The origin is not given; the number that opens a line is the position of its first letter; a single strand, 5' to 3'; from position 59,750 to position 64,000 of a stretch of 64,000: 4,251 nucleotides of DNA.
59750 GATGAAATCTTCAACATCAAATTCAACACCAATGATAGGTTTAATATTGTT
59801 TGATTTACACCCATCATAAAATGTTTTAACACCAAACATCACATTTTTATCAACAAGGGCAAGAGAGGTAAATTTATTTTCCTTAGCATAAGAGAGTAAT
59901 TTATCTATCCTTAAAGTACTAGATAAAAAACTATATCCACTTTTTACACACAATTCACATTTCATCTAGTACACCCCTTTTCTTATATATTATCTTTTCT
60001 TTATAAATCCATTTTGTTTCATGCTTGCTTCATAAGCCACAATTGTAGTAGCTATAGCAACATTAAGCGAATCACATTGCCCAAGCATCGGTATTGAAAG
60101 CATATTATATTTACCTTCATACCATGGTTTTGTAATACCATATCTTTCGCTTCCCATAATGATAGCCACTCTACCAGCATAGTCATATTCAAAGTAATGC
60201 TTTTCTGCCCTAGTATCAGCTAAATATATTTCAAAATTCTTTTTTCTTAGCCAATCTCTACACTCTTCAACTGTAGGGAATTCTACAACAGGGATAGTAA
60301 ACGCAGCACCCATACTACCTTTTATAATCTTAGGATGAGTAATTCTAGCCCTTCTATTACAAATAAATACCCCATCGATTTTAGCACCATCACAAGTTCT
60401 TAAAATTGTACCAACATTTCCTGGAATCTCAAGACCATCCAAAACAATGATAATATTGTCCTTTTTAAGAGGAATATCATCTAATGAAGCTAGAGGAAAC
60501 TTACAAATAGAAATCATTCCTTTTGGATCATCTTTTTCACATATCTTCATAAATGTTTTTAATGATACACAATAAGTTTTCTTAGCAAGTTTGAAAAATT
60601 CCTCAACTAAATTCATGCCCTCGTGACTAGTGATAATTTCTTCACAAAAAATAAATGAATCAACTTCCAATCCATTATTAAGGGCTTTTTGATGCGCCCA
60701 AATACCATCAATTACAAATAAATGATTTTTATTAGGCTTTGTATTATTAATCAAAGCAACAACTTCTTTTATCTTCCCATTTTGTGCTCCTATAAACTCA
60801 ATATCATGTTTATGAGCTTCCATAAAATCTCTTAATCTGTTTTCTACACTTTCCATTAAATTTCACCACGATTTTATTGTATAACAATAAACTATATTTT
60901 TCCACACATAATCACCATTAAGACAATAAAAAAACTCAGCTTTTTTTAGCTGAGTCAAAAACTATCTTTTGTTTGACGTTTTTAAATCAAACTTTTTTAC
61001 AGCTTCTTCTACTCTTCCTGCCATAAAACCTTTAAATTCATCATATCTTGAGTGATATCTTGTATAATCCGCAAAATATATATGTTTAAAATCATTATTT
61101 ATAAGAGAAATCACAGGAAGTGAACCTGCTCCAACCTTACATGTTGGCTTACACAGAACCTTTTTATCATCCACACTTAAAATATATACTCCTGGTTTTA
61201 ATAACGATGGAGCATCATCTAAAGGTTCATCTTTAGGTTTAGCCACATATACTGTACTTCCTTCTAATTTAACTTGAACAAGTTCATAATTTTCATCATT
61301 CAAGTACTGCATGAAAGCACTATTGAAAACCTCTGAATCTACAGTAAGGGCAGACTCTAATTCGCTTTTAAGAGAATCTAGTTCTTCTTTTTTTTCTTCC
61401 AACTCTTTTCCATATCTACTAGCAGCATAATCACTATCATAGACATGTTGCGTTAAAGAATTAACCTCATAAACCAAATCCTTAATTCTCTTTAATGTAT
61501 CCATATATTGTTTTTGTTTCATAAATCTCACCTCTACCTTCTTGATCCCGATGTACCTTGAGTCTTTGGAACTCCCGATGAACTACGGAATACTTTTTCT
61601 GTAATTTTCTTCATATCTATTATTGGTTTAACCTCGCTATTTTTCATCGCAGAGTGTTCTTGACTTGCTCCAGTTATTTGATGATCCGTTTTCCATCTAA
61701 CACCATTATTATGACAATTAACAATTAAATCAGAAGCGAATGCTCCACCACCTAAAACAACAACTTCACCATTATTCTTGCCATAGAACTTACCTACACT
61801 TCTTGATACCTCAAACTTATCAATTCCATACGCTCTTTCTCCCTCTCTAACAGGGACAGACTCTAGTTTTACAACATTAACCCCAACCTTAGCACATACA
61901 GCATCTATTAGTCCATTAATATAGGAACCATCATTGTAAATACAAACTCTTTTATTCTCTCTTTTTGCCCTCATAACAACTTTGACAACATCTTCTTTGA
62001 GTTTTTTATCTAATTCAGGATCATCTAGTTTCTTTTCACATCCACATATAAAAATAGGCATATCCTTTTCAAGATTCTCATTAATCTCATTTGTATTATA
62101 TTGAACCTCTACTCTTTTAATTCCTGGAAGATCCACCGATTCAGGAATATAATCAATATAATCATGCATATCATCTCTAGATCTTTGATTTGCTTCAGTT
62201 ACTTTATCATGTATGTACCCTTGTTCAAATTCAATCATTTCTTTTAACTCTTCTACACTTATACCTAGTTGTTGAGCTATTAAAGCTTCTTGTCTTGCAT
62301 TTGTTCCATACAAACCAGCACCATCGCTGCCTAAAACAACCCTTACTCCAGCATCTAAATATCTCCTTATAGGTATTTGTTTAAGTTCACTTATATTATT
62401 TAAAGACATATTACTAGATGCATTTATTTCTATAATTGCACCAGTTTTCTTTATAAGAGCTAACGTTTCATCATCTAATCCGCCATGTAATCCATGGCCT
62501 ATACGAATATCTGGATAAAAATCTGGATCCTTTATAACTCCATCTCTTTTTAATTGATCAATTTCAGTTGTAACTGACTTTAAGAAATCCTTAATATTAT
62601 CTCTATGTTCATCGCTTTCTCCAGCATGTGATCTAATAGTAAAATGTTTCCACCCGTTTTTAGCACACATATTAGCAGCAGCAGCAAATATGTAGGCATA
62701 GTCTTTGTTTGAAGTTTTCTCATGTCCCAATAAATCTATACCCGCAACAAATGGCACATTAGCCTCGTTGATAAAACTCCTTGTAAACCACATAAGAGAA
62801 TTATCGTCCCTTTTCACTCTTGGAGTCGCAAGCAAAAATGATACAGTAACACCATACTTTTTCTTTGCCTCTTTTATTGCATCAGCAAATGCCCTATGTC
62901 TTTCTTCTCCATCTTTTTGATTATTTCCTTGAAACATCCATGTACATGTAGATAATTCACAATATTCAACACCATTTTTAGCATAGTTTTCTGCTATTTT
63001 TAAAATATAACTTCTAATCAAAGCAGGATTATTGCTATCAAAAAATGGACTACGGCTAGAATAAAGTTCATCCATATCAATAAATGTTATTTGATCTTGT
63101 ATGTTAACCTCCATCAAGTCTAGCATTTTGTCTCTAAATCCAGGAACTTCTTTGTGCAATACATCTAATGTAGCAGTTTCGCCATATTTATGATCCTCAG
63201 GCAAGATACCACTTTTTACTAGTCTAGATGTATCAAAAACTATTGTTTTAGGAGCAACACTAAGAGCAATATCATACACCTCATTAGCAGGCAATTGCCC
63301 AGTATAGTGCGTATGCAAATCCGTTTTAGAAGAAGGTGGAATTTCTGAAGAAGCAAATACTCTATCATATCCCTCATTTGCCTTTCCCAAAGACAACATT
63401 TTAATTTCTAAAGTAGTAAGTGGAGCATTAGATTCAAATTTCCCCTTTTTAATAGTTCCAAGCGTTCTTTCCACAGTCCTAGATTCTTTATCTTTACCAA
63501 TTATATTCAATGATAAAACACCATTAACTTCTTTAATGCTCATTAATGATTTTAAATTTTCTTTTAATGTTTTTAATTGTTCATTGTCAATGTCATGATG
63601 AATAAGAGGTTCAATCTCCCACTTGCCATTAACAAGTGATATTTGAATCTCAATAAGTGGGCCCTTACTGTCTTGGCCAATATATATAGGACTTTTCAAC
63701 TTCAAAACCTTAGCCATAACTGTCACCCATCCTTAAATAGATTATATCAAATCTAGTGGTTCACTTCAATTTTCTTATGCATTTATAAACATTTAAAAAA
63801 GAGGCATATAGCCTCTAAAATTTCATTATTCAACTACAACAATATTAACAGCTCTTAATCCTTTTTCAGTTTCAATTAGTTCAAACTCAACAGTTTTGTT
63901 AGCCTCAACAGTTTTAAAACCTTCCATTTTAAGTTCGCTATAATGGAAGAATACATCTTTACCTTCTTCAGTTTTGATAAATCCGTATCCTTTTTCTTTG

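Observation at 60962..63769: Self-contained two-gene operon: adenosine-deaminase-family domain fused to a LOG/SLOG-like domain, plus a coiled-coil partner. Candidate undescribed nucleotide-modifying sensor/effector module.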

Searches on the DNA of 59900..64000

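Call 88: search_rna_families(source=window, start=59900, end=64000, threshold=evalue, max_evalue=0.1)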
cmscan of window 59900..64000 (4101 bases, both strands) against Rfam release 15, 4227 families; matches with E-value up to 0.1: 0.
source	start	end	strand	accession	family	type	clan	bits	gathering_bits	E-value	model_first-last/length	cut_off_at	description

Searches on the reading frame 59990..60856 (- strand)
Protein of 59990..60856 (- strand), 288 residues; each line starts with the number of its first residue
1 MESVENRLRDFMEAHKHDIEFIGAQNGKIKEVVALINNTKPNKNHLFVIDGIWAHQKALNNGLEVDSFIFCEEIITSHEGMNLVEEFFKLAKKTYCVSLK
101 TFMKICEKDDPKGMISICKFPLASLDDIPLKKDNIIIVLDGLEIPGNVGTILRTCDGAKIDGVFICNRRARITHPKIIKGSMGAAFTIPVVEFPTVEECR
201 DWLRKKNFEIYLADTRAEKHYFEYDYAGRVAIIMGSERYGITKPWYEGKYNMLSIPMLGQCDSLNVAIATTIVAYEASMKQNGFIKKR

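Call 47: find_related_loci(query=window:59990-60856:-, collection=metagenome_contigs, flank=6000)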
Query window:59990-60856:- (288 aa) in metagenome_contigs; peptide patterns used: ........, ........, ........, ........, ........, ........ (x = any residue, [..] = any of these).
65 stretches matched a pattern; 1 encode a relative of the query (tblastn E <= 1e-3); 1 distinct loci.
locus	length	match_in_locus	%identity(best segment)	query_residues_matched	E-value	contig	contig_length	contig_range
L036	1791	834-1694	90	1-287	0e+0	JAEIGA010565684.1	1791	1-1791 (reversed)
